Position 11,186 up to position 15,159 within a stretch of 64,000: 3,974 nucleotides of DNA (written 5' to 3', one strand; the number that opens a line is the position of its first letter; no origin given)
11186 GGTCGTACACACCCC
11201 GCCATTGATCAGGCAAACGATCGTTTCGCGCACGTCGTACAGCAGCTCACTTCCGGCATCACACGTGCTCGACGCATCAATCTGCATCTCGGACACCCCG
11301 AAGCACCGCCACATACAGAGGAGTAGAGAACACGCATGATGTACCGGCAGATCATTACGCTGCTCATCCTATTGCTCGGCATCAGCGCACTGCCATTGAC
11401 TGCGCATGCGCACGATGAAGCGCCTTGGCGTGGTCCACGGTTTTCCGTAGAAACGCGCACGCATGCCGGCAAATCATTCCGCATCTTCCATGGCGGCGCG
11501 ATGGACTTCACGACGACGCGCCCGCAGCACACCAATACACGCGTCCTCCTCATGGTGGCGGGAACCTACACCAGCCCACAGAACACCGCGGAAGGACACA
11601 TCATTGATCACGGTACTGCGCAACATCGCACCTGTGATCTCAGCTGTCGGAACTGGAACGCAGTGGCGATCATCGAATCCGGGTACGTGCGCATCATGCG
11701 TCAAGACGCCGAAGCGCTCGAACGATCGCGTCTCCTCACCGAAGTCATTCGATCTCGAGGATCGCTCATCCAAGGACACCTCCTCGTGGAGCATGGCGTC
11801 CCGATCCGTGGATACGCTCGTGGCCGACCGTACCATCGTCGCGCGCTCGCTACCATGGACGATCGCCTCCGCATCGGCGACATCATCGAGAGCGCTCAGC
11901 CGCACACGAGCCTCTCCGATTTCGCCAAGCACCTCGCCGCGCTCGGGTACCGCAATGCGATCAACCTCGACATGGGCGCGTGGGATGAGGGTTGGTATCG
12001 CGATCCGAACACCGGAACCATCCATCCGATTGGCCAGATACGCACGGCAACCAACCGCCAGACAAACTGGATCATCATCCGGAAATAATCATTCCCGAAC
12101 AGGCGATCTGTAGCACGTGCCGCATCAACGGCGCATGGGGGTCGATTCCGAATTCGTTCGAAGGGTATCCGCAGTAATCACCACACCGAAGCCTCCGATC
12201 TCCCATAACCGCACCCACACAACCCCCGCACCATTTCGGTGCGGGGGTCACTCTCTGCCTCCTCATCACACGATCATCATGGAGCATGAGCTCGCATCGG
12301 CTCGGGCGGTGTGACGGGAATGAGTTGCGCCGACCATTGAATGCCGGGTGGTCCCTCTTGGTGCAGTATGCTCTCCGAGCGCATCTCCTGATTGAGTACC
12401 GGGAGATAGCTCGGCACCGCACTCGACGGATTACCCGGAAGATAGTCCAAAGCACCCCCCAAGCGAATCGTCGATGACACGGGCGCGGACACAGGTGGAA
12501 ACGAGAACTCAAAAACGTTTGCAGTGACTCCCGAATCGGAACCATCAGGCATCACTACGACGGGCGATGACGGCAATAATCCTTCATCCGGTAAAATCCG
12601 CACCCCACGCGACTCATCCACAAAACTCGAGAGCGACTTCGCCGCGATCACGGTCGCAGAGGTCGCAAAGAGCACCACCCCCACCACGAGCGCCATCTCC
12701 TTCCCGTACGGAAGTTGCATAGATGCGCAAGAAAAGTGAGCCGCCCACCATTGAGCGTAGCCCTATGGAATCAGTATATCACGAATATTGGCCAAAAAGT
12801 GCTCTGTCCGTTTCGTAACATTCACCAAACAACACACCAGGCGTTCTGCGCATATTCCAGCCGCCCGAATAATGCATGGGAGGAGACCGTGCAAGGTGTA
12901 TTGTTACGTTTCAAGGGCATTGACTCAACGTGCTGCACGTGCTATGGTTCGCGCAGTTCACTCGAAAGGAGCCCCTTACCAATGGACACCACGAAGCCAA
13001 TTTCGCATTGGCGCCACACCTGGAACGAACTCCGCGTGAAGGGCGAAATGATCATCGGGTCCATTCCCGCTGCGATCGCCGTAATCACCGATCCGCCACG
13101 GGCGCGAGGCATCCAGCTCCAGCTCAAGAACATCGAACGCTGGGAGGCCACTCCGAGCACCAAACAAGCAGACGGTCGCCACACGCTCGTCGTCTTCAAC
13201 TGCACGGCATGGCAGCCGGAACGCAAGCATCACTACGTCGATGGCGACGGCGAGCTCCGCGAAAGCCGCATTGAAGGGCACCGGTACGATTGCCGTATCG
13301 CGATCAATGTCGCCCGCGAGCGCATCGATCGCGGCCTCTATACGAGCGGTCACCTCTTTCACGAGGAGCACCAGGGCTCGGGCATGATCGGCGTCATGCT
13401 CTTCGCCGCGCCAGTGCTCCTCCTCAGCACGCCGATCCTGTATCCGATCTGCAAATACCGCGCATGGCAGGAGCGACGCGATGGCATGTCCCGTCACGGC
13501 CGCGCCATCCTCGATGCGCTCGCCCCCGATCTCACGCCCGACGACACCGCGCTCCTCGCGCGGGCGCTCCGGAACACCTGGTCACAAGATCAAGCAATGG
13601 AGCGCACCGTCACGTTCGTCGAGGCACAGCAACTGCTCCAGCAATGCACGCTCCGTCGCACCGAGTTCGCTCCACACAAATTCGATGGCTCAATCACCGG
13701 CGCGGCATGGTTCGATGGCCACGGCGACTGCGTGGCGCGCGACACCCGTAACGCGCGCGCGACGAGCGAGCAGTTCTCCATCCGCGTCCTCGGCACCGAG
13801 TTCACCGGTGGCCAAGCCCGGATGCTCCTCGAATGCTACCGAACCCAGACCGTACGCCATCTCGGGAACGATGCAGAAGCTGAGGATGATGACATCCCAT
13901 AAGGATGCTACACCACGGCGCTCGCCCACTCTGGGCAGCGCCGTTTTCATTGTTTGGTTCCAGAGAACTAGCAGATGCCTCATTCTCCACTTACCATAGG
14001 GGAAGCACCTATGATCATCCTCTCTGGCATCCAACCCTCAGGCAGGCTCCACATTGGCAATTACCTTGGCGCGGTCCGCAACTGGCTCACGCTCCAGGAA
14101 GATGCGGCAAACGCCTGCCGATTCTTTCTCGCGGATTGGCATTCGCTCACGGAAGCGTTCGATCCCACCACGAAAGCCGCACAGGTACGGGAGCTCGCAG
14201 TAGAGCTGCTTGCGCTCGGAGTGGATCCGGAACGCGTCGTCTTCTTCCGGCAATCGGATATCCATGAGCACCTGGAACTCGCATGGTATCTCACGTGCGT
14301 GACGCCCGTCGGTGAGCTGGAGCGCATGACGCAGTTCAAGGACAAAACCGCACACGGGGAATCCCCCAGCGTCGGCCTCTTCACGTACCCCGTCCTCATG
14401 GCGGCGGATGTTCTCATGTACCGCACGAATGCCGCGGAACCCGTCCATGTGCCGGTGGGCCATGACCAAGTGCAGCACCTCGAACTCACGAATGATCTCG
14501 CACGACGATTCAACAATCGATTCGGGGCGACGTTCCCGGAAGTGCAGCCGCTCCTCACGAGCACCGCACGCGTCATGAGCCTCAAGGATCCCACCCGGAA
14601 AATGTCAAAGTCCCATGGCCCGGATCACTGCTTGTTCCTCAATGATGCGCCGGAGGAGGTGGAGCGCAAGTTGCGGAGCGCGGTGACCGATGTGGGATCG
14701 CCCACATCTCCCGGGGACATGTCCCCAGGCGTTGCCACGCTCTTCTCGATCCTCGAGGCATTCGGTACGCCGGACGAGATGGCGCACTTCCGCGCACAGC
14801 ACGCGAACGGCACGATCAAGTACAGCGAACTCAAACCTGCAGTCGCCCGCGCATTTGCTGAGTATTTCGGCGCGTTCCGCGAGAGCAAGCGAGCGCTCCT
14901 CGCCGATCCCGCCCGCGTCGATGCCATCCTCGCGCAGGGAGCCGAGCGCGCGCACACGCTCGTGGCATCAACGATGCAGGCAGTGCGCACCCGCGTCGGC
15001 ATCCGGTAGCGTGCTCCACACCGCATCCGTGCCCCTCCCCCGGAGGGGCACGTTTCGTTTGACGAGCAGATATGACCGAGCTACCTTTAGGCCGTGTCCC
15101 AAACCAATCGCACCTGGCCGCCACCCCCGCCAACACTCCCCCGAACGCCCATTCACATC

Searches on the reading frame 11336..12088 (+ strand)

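Call 17: search_protein_families(library=pfam, proteins=[window:11336-12088:+], max_evalue=0.001)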
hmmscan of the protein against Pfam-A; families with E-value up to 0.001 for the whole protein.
window:11336-12088:+ (250 aa): 1 family
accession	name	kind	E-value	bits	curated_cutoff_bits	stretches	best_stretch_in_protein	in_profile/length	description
PF09992.14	NAGPA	-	3.2e-06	27.9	25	1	72-213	5-138/169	Phosphodiester glycosidase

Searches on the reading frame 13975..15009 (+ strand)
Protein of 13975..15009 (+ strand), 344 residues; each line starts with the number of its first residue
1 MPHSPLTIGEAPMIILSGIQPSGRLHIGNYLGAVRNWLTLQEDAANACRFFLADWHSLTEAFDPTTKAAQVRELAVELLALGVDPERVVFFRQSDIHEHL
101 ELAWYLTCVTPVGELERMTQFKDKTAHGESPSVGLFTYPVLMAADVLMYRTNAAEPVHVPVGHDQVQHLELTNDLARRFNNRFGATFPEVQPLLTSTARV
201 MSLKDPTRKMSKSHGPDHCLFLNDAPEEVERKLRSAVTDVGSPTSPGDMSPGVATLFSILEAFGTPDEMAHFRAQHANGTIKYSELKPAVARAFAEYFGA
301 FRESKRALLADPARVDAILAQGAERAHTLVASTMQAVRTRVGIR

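Call 17: search_protein_families(library=pfam, proteins=[window:13975-15009:+], max_evalue=0.001)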
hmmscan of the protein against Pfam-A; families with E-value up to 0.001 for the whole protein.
window:13975-15009:+ (344 aa): 1 family
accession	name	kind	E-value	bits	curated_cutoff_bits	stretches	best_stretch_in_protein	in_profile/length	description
PF00579.31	tRNA-synt_1b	-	8.7e-66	222.6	21.1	1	11-298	4-291/292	tRNA synthetases class I (W and Y)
